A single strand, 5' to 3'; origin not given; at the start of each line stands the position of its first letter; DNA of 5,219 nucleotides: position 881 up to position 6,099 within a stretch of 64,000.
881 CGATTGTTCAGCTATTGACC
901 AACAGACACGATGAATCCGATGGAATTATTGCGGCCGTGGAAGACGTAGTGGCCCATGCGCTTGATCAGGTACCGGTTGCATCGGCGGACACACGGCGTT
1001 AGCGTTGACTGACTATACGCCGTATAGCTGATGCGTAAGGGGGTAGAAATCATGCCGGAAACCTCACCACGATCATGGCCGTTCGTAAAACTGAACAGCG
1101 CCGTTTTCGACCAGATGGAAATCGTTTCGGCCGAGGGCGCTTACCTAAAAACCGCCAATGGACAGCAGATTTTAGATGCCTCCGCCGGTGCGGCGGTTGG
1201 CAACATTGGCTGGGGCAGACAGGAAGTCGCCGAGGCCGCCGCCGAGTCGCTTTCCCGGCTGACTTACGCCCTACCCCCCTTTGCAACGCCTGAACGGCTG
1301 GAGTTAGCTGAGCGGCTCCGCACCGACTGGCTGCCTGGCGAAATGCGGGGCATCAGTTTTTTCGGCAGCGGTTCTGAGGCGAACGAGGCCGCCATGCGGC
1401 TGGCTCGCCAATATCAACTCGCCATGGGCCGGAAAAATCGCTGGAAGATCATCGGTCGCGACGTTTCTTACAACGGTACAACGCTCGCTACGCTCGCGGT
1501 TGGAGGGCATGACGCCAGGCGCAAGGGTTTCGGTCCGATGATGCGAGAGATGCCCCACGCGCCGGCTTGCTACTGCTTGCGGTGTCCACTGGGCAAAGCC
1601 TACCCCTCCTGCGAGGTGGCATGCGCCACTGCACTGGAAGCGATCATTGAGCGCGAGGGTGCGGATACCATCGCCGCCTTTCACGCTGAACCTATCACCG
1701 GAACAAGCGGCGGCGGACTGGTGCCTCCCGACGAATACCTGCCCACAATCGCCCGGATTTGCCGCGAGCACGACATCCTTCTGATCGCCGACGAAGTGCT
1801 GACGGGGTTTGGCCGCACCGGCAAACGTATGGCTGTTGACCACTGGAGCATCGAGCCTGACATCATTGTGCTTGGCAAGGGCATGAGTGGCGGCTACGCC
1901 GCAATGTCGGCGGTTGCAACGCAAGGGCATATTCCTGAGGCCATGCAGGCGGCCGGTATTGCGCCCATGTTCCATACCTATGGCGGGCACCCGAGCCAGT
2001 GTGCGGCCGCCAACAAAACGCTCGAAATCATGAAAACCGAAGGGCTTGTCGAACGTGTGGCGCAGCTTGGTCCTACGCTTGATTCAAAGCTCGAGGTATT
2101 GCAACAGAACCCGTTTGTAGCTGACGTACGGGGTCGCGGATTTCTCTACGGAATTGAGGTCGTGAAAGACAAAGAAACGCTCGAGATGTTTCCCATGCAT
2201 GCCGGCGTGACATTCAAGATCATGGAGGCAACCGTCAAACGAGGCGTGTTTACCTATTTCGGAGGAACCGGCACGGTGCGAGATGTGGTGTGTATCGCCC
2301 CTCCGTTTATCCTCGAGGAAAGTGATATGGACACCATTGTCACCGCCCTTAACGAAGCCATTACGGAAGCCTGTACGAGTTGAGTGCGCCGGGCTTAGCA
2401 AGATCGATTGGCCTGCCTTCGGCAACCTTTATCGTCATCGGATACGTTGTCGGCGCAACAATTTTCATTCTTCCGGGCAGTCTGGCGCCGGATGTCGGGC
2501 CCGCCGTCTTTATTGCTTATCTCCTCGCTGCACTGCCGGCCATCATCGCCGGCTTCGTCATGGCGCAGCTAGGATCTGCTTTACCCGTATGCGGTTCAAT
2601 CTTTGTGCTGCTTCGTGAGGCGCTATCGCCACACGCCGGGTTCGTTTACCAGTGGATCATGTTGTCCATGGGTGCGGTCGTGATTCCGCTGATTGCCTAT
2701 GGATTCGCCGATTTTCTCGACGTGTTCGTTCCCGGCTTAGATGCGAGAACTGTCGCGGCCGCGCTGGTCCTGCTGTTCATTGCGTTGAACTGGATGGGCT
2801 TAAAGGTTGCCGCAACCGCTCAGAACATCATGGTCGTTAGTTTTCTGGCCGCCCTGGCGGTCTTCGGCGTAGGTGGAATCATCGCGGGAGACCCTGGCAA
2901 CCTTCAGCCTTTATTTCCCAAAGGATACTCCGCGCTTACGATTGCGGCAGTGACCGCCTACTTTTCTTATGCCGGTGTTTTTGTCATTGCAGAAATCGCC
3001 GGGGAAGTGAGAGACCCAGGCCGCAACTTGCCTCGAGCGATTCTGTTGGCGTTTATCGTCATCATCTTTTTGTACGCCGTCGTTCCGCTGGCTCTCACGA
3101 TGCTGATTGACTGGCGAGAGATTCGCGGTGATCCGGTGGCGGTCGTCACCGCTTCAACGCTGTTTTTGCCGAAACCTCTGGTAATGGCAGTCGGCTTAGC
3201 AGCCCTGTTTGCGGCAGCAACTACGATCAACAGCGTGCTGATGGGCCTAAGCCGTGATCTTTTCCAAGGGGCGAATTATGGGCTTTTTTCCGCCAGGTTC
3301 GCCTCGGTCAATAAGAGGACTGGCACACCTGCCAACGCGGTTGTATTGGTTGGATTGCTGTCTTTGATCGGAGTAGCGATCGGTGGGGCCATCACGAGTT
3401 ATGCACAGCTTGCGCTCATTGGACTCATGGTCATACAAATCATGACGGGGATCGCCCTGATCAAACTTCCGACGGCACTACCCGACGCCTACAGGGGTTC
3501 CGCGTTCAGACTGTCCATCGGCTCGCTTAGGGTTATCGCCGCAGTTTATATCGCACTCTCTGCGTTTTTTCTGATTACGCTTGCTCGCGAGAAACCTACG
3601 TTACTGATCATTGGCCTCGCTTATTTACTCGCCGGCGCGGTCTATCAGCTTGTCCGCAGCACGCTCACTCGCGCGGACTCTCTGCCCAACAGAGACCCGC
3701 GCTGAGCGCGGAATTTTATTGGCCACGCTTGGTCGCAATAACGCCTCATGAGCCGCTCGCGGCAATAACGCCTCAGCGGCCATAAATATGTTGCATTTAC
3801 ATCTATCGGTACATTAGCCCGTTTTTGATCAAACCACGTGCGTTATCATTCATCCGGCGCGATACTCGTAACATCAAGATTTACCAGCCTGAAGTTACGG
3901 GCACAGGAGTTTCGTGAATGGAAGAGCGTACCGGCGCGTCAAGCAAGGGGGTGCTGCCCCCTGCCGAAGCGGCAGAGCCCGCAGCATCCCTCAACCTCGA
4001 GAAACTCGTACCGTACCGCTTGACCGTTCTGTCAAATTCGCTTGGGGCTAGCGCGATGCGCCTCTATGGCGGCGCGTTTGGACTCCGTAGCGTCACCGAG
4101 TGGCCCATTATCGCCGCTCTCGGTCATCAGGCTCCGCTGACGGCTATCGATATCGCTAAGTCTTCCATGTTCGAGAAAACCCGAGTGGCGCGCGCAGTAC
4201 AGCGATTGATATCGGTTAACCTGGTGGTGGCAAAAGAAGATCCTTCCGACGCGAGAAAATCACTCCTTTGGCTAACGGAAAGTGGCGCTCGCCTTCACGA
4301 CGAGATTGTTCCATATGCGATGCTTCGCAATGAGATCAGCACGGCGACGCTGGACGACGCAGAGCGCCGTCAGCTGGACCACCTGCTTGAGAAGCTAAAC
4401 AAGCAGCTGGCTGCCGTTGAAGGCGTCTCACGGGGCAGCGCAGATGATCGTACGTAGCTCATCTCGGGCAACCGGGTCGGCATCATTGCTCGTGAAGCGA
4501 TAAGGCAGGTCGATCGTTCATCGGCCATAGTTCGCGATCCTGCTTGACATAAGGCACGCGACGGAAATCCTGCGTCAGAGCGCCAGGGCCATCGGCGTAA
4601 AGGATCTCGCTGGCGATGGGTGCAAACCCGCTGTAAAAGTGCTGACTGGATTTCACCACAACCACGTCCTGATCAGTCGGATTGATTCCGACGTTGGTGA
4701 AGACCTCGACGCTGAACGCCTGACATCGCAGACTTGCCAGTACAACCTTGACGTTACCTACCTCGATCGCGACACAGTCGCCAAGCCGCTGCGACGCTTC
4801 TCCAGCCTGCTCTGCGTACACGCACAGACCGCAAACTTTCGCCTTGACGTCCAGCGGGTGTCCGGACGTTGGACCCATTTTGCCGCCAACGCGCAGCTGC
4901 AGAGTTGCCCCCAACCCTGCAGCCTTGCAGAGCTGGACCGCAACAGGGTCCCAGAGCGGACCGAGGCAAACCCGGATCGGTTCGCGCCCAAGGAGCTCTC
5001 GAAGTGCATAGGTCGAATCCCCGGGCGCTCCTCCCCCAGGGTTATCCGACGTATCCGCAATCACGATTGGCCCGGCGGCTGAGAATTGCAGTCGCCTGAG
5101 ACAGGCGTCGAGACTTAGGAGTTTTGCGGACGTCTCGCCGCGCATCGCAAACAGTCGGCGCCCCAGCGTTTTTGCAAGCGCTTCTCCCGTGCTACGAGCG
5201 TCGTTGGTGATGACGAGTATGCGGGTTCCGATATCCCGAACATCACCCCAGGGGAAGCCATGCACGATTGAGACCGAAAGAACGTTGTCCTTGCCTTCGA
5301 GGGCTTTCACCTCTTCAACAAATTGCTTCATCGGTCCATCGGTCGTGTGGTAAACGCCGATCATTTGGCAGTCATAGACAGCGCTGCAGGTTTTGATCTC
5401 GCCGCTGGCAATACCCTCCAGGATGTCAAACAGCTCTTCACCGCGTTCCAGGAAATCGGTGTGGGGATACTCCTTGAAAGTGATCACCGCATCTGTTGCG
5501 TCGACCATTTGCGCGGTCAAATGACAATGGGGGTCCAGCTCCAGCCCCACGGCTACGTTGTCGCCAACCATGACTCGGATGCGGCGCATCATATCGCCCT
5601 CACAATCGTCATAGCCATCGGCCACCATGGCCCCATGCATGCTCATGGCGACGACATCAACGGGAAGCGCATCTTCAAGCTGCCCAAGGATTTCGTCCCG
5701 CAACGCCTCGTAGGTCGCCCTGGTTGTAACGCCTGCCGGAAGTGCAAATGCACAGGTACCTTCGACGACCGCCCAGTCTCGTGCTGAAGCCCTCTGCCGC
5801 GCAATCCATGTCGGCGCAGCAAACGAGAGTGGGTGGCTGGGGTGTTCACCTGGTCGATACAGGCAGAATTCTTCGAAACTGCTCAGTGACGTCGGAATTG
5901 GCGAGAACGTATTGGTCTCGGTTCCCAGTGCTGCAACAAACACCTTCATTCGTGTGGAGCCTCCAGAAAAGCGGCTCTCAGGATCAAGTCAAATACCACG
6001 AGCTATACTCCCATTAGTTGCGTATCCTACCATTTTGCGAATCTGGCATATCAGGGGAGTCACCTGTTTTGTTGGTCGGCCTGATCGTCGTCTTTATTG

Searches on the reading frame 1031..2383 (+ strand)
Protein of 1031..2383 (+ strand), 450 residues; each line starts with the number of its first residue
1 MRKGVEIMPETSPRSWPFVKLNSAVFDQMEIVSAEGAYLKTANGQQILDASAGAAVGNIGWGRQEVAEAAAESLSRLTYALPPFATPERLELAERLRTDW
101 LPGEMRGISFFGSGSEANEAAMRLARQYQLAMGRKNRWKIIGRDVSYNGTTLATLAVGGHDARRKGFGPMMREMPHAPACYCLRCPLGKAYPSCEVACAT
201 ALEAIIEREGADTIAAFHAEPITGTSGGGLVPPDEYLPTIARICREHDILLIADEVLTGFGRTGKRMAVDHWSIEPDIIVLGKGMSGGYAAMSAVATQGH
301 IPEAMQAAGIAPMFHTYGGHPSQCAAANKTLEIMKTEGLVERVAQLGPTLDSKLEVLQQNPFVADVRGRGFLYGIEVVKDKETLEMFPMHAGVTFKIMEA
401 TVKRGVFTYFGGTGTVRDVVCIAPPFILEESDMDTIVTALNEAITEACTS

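Call 21: search_protein_families(library=pfam, proteins=[window:1031-2383:+], max_evalue=0.001)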
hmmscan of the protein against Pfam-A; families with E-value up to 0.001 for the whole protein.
window:1031-2383:+ (450 aa): 1 family
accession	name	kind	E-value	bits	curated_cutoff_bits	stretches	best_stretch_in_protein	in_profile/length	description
PF00202.27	Aminotran_3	-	2.1e-85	287.3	30.5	1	29-444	11-403/403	Aminotransferase class-III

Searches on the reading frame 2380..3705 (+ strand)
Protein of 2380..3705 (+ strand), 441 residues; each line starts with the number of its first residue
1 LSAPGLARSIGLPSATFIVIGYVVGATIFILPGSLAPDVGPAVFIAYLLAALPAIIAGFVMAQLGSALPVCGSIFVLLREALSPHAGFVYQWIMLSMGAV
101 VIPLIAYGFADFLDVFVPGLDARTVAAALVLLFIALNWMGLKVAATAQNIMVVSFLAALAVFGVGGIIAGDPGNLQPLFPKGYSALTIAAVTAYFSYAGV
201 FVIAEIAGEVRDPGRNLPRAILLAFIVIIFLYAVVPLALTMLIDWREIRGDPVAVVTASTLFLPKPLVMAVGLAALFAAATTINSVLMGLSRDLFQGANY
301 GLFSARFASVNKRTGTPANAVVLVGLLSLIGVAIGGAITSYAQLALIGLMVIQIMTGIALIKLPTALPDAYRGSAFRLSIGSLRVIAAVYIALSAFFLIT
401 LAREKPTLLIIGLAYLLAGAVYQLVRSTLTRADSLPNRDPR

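Call 21: search_protein_families(library=pfam, proteins=[window:2380-3705:+], max_evalue=0.001)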
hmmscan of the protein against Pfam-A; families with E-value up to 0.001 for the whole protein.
window:2380-3705:+ (441 aa): 3 families
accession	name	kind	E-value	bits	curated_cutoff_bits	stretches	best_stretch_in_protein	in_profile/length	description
PF13520.12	AA_permease_2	-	2.2e-37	129.4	27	1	10-399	1-402/427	Amino acid permease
PF00324.27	AA_permease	-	2.5e-29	102.8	24.6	1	16-362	3-370/470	Amino acid permease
PF03845.19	Spore_permease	-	7e-08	32.1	23.4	1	15-237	7-228/321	Spore germination protein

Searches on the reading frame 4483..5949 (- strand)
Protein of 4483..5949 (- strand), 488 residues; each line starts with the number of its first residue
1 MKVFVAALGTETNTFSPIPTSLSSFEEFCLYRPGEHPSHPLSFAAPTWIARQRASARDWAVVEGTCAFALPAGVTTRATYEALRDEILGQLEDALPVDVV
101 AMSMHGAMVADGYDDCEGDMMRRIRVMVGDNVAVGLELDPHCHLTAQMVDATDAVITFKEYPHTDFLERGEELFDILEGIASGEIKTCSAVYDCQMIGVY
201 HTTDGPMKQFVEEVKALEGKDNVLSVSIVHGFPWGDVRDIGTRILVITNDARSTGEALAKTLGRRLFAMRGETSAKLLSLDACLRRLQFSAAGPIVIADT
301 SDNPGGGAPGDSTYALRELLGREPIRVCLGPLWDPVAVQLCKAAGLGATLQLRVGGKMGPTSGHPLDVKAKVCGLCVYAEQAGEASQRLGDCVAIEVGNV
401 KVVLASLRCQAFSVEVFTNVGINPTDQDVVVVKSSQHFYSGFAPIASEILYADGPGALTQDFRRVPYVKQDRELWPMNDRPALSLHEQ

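Call 21: search_protein_families(library=pfam, proteins=[window:4483-5949:-], max_evalue=0.001)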
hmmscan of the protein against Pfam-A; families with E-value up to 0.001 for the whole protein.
window:4483-5949:- (488 aa): 2 families
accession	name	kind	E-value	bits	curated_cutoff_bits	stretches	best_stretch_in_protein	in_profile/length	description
PF07364.17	DUF1485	-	6.5e-82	275.5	22.8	1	2-286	1-288/290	Metallopeptidase family M81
PF07171.17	MlrC_C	-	1.2e-53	182.4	27.2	1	297-468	1-177/178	MlrC C-terminus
